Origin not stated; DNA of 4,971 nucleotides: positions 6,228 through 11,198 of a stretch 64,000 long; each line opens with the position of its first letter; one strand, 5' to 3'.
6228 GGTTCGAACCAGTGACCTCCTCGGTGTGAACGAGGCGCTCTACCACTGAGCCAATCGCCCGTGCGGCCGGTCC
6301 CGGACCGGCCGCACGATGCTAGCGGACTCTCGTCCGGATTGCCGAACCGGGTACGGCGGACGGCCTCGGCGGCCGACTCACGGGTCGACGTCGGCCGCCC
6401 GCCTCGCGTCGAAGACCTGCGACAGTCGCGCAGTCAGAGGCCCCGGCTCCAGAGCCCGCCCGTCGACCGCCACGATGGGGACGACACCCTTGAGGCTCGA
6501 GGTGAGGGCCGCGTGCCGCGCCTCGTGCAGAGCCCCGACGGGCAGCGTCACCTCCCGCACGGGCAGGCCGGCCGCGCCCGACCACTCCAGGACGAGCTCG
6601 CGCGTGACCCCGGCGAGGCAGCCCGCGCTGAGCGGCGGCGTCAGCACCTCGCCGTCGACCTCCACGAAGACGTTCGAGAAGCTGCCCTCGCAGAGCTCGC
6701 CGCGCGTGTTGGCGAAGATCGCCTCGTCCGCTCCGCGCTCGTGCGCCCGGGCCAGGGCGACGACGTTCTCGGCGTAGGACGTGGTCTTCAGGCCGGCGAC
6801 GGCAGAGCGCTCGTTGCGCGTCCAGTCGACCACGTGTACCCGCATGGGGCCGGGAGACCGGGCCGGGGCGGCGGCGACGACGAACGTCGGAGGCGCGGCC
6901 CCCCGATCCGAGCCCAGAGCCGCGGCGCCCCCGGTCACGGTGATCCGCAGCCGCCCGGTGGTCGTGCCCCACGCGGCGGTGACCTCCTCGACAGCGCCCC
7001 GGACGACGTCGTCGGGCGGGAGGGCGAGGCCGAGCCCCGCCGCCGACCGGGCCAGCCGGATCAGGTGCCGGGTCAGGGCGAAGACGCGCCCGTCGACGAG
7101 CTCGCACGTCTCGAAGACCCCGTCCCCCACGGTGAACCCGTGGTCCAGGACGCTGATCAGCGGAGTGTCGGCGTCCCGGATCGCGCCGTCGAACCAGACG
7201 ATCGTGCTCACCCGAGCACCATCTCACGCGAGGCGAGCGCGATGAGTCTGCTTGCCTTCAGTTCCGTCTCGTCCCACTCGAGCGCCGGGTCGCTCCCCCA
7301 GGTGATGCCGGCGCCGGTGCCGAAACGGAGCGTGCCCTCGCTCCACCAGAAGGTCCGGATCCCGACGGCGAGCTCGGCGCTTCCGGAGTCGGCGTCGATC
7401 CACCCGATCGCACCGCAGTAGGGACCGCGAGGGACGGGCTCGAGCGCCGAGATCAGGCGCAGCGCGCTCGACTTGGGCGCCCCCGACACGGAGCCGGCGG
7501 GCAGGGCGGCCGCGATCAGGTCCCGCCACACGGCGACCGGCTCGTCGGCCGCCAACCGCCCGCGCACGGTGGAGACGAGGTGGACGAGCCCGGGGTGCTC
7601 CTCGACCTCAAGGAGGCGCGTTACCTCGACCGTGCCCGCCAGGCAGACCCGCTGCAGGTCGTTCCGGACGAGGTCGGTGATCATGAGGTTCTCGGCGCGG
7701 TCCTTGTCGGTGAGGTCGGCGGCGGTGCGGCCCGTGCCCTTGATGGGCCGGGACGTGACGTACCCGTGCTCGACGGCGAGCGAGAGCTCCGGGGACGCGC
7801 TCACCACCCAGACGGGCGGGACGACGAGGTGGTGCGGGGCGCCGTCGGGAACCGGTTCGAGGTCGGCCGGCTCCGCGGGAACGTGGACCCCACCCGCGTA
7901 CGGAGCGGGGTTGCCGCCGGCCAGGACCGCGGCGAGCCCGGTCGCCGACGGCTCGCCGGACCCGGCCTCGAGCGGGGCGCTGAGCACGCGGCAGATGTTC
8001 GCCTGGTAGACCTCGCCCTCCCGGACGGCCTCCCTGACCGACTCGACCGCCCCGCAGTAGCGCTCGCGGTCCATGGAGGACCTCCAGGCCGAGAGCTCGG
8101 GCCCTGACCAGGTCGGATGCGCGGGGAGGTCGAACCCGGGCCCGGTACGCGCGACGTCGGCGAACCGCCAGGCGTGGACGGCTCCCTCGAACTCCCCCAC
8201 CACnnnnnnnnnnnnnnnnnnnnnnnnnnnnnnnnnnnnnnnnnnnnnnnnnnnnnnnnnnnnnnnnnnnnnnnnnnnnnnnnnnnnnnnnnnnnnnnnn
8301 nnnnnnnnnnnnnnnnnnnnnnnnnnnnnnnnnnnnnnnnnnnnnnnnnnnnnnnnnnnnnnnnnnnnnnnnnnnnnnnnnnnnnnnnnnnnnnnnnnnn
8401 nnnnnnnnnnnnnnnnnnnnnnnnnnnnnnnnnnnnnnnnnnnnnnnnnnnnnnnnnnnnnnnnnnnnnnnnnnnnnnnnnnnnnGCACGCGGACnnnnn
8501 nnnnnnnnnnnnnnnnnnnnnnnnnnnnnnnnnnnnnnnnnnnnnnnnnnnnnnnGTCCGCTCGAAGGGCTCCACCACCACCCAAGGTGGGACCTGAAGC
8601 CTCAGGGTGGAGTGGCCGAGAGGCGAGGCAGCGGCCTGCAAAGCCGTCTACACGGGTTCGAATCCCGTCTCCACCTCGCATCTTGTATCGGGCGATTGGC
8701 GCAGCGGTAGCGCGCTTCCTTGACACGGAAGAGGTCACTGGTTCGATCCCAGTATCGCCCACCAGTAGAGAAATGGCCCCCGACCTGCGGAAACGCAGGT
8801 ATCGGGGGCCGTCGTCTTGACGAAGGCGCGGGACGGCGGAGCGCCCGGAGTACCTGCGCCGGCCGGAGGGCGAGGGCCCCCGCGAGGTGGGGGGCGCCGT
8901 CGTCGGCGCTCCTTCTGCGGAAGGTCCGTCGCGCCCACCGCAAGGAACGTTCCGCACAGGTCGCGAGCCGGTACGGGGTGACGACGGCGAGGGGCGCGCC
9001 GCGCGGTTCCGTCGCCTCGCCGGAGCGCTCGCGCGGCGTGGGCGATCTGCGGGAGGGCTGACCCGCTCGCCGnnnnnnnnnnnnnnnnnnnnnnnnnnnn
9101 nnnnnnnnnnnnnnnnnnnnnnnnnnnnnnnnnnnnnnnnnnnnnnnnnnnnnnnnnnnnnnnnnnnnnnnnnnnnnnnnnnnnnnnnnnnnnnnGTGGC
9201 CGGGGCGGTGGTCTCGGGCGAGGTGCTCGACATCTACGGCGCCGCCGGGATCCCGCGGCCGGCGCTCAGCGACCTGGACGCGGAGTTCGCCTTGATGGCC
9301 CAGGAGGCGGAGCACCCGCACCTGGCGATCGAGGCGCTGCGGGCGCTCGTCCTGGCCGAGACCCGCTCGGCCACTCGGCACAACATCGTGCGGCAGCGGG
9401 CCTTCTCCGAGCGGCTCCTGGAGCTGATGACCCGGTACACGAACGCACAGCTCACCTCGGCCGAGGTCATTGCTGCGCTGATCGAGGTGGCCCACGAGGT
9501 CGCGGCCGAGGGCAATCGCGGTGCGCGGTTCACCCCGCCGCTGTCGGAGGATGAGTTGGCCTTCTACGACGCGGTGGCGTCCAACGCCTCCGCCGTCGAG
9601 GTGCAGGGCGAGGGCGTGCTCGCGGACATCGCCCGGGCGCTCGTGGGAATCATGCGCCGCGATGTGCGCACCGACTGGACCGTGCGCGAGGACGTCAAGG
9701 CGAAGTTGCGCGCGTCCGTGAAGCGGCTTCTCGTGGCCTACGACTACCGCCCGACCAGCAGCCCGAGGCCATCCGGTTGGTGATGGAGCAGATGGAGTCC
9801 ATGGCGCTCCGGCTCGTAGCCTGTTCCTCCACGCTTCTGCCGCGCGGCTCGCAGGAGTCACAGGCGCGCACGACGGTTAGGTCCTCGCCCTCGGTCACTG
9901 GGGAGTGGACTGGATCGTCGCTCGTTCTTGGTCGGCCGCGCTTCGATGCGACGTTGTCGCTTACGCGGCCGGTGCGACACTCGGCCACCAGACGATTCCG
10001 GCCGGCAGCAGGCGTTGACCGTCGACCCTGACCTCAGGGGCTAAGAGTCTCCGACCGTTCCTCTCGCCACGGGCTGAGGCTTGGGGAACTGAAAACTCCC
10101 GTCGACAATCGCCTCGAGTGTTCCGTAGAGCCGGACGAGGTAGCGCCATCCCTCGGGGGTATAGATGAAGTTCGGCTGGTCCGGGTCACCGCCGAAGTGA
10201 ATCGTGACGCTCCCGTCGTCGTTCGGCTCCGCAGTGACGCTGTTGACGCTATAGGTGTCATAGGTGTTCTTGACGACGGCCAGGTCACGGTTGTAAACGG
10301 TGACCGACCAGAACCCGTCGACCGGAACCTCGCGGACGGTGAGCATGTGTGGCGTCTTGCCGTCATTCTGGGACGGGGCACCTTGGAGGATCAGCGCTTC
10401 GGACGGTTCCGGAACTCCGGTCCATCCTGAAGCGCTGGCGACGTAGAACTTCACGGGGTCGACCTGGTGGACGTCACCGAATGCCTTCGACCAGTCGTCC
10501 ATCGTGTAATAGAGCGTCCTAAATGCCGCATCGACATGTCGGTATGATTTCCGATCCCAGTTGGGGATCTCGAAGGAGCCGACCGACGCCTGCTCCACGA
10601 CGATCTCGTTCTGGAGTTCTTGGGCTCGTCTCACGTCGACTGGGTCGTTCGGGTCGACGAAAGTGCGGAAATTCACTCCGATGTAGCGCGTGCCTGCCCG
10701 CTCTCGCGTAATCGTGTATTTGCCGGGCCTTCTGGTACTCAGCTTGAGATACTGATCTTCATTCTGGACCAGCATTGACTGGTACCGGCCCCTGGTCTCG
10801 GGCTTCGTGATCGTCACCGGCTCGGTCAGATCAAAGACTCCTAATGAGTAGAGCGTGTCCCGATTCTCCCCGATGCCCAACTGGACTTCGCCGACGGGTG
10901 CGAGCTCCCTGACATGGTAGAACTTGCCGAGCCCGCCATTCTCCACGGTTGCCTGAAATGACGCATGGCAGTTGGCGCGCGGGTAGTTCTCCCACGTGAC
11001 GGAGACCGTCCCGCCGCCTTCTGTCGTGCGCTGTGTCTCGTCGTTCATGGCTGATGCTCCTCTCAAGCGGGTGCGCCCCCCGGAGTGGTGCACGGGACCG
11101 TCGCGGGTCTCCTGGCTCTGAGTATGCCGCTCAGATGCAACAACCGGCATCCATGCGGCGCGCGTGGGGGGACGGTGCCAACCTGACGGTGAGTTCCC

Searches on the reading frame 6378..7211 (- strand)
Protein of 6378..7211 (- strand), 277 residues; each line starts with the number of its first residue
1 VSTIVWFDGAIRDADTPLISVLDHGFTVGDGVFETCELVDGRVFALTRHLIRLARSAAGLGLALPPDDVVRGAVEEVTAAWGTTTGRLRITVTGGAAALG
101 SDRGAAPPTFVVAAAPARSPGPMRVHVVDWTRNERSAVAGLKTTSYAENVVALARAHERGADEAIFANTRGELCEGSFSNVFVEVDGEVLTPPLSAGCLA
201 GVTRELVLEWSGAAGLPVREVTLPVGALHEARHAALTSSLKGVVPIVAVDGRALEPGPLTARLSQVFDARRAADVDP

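Call 21: search_protein_families(library=pfam, proteins=[window:6378-7211:-])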
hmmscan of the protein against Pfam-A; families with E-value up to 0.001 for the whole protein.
window:6378-7211:- (277 aa): 1 family
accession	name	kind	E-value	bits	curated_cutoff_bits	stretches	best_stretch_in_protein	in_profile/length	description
PF01063.24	Aminotran_4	-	7.1e-55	186.7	28.5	1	31-248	1-222/223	Amino-transferase class IV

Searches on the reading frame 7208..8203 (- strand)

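Call 21: search_protein_families(library=pfam, proteins=[window:7208-8203:-])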
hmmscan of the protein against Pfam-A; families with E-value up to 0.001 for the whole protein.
window:7208-8203:- (331 aa): 1 family
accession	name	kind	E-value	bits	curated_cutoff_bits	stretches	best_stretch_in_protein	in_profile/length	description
PF00425.24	Chorismate_bind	-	1.4e-61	208.7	27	1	46-316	2-257/257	chorismate binding enzyme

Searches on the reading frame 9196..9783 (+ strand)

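Call 21: search_protein_families(library=pfam, proteins=[window:9196-9783:+])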
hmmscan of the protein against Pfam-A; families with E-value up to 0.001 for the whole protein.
window:9196-9783:+ (195 aa): 1 family
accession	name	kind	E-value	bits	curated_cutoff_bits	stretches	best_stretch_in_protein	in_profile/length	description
PF11867.13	T1RH-like_C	-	4.5e-64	217.3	26.8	1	3-188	128-311/329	Type I restriction enzyme HindI endonuclease subunit-like, C-terminal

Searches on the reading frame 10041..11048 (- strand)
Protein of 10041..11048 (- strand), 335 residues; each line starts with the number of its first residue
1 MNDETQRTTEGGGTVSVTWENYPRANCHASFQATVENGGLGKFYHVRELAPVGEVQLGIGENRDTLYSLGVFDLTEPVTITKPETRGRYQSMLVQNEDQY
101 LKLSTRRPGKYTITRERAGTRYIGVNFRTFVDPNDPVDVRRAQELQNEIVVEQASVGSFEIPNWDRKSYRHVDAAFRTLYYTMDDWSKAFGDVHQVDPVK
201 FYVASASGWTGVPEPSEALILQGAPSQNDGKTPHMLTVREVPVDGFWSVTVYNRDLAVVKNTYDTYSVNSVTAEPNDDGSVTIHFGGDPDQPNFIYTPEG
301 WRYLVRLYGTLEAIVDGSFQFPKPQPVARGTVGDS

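Call 21: search_protein_families(library=pfam, proteins=[window:10041-11048:-])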
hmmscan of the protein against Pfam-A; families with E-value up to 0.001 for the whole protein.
window:10041-11048:- (335 aa): 2 families
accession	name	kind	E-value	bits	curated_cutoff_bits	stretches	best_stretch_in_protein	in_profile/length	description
PF06742.16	DUF1214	-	9.8e-16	58.7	25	1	228-310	16-110/112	Protein of unknown function (DUF1214)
PF06863.17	DUF1254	-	7.2e-09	36.4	22.2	1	41-151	2-131/133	Protein of unknown function (DUF1254)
